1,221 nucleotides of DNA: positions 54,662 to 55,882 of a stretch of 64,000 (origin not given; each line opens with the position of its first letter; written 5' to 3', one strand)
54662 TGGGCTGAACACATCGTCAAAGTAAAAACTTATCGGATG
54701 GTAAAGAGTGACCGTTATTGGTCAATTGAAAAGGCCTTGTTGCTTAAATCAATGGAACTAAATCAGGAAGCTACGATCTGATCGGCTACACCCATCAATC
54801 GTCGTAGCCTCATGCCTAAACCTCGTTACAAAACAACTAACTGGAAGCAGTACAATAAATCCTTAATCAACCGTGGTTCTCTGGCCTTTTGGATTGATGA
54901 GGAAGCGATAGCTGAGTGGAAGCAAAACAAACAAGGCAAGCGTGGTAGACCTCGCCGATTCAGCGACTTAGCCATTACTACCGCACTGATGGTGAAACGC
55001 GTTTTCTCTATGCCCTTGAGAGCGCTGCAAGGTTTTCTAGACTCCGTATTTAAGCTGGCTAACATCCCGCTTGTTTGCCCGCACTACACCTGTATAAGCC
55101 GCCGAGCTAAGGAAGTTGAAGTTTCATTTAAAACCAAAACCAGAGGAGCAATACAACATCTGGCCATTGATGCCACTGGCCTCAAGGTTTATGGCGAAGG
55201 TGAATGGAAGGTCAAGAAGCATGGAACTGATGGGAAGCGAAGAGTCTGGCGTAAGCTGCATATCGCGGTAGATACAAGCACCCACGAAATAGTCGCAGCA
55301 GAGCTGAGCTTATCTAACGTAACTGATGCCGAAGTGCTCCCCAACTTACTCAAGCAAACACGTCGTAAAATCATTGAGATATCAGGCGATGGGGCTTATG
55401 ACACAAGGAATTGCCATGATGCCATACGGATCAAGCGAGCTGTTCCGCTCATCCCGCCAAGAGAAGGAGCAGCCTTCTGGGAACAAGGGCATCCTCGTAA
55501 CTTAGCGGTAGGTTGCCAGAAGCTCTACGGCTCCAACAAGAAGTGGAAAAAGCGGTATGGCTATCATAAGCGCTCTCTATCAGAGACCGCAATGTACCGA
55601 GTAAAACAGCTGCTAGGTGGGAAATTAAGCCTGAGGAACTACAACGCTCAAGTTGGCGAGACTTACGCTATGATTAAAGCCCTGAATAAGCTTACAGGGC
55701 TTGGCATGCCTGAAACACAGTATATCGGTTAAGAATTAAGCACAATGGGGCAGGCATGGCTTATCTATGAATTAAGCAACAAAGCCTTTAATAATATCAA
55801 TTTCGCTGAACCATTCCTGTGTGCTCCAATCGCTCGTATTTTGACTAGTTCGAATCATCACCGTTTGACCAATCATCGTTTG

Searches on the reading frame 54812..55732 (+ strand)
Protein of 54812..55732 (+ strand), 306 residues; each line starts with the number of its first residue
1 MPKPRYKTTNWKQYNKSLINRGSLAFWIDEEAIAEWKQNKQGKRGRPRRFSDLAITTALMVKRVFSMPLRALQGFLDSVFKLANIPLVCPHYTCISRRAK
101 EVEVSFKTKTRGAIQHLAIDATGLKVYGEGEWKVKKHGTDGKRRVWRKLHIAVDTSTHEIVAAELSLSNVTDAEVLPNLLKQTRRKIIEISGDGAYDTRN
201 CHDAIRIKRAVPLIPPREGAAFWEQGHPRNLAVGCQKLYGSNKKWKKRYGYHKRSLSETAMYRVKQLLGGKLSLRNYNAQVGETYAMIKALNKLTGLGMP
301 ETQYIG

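Call 3: search_protein_families(library=pfam, proteins=[window:54812-55732:+], max_evalue=0.01)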
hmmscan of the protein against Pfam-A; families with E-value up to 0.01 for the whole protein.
window:54812-55732:+ (306 aa): 2 families
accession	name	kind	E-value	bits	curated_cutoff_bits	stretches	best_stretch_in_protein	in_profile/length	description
PF13737.12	DDE_Tnp_1_5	-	5.3e-40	136.8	28.1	1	19-129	1-112/112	Transposase DDE domain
PF01609.27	DDE_Tnp_1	-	4.5e-29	102.1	23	1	114-292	4-199/200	Transposase DDE domain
